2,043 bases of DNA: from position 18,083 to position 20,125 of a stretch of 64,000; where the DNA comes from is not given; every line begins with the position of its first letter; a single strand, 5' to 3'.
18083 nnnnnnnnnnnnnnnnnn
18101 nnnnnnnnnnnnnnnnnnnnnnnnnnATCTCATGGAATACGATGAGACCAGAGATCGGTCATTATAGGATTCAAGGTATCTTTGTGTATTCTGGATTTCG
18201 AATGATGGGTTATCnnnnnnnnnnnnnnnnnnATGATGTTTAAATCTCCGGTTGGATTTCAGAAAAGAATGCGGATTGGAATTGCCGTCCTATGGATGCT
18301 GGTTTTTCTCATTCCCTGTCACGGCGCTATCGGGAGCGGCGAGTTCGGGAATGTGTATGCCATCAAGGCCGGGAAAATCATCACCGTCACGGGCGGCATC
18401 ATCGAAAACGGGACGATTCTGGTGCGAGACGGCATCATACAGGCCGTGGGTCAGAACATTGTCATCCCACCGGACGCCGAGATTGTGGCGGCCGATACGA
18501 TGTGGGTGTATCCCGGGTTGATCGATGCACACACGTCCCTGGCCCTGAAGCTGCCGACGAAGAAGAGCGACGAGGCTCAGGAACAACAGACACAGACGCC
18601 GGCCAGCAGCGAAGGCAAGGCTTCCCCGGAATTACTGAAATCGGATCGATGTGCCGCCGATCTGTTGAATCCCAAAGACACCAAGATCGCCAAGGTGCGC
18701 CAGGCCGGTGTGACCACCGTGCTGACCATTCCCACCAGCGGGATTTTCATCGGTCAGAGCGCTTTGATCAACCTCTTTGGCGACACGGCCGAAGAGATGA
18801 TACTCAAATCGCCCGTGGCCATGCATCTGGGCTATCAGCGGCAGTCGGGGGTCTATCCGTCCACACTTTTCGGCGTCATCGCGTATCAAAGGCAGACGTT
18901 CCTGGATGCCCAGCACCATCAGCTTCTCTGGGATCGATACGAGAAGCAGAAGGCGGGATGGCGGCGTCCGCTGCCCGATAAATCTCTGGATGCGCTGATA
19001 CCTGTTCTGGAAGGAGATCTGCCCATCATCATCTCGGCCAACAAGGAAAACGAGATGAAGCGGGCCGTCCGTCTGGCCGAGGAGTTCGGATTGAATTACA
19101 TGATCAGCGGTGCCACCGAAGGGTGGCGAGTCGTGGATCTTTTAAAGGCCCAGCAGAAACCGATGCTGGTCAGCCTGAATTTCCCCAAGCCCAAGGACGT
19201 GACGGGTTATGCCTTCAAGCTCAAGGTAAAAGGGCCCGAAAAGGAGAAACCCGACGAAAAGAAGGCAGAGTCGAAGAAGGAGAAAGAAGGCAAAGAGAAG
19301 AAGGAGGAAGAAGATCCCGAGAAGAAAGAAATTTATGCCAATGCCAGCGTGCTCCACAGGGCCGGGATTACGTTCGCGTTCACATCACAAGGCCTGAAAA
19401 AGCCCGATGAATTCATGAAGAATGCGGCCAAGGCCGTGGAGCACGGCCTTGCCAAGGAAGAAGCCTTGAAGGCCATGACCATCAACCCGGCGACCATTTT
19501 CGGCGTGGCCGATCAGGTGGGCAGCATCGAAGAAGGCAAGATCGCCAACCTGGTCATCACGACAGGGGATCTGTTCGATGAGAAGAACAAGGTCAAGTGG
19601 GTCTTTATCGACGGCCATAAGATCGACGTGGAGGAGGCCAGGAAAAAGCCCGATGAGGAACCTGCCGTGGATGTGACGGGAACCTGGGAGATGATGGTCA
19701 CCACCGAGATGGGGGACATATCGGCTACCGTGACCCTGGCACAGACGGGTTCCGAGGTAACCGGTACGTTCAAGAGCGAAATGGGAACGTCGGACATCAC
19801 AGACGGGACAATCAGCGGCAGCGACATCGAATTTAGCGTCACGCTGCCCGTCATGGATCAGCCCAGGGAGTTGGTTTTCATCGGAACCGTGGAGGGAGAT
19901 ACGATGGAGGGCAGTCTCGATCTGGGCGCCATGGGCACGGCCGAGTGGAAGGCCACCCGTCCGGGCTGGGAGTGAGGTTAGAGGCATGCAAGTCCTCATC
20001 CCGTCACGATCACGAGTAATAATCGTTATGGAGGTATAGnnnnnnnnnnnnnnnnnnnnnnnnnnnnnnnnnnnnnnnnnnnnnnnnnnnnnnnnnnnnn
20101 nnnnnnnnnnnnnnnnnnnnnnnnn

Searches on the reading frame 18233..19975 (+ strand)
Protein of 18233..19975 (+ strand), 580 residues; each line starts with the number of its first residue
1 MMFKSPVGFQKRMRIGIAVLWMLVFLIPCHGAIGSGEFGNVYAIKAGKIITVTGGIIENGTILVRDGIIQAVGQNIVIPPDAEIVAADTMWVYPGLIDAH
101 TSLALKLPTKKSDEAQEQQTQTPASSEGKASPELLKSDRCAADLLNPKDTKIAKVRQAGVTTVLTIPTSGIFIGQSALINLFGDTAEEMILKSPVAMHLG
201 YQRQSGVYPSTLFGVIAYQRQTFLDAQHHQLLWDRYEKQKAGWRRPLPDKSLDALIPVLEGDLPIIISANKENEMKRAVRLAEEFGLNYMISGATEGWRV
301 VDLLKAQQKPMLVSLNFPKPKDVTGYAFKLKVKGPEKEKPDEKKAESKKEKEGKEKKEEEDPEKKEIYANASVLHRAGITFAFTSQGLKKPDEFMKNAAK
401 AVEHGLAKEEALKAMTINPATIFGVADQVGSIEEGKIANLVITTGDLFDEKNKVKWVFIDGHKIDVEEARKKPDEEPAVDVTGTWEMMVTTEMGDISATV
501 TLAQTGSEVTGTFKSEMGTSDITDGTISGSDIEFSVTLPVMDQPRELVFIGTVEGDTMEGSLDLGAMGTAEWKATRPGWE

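Call 14: search_protein_families(library=pfam, proteins=[window:18233-19975:+])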
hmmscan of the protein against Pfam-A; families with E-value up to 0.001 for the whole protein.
window:18233-19975:+ (580 aa): 2 families
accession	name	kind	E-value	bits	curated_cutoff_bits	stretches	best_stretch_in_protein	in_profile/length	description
PF01979.26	Amidohydro_1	-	2.7e-16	60.2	25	1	364-462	229-343/345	Amidohydrolase family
PF07969.17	Amidohydro_3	-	1.9e-07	31.4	29.7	1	405-449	406-450/472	Amidohydrolase family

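Call 39: find_homologous_proteins(query=window:18236-19975:+)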
Query window:18236-19975:+ (579 aa): 3219 proteins with E <= 0.001 among 8000 candidates; the best 120 are listed.
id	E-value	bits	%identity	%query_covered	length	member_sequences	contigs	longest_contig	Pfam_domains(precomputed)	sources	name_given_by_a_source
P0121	0.0e+0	1292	100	100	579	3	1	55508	PF07969.18,PF01979.27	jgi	-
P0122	0.0e+0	1197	92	100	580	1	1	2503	PF07969.18,PF01979.27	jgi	jgi:imidazolonepropionase-like amidohydrolase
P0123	0.0e+0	1175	91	100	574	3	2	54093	PF07969.18,PF01979.27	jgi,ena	-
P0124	0.0e+0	1167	88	100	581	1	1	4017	PF07969.18,PF01979.27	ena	-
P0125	0.0e+0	1122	84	100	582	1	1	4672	PF07969.18,PF01979.27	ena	-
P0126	1.2e-244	831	66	97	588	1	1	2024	PF07969.18,PF01979.27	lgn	-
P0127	1.1e-243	828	66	97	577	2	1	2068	PF07969.18,PF01979.27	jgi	jgi:imidazolonepropionase-like amidohydrolase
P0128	8.5e-229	779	61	99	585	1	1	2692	PF07969.18,PF01979.27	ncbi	-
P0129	6.8e-226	769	60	98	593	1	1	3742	PF07969.18,PF01979.27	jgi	jgi:imidazolonepropionase-like amidohydrolase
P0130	8.4e-224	763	60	98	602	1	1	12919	PF07969.18,PF01979.27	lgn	-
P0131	1.2e-221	755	58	98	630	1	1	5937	PF07969.18,PF01979.27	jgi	jgi:imidazolonepropionase-like amidohydrolase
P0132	1.6e-221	755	58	99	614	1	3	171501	PF07969.18,PF01979.27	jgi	-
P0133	1.7e-219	748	61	98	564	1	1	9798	PF07969.18,PF01979.27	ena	-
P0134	1.8e-219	748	58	99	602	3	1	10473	PF07969.18,PF01979.27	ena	-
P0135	3.6e-219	747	58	99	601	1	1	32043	PF07969.18,PF01979.27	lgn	-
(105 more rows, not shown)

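Call 40: find_encoding_contigs(protein=P0122, flank=3000, max_places=2)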
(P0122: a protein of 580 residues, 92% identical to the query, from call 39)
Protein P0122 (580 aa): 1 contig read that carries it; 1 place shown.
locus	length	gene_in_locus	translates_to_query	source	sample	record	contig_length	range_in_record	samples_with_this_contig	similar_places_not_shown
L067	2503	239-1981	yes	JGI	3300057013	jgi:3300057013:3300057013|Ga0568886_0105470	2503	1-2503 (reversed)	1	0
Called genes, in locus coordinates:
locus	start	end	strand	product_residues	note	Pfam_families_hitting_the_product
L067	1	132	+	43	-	?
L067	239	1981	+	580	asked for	PF01979:Amidohydro_1, PF07969:Amidohydro_3 (weak)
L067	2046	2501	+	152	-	?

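Call 41: find_encoding_contigs(protein=P0124, flank=3000, max_places=2)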
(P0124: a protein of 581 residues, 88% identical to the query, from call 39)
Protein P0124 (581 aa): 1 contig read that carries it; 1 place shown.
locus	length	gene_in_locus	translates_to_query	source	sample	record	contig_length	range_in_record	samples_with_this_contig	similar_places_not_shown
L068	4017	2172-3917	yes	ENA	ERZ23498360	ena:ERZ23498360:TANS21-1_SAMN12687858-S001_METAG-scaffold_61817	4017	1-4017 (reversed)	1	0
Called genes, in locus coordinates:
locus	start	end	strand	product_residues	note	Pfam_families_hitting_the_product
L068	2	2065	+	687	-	?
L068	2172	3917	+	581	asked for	PF01979:Amidohydro_1, PF07969:Amidohydro_3 (weak)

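Call 42: find_encoding_contigs(protein=P0125, flank=3000, max_places=2)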
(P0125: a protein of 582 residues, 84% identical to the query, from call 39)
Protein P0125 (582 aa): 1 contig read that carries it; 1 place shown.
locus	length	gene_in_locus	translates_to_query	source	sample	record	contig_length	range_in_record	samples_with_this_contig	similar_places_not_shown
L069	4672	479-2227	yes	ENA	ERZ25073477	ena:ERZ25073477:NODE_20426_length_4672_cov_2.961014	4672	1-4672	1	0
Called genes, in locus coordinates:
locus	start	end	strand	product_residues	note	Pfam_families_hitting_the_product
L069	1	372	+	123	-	?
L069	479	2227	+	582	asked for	PF01979:Amidohydro_1, PF07969:Amidohydro_3 (weak)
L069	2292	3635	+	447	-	PF07969:Amidohydro_3, PF01979:Amidohydro_1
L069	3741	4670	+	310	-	?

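Call 57: find_encoding_contigs(protein=P0127, flank=3000, max_places=3)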
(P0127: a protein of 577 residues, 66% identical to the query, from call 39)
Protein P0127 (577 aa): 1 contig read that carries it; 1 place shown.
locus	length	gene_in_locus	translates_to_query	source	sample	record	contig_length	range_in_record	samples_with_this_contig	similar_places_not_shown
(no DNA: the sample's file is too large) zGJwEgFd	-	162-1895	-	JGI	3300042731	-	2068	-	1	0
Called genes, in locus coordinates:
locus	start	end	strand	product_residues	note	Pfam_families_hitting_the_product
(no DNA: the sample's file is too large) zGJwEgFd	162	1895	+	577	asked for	PF01979:Amidohydro_1, PF07969:Amidohydro_3 (weak)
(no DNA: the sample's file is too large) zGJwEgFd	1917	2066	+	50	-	?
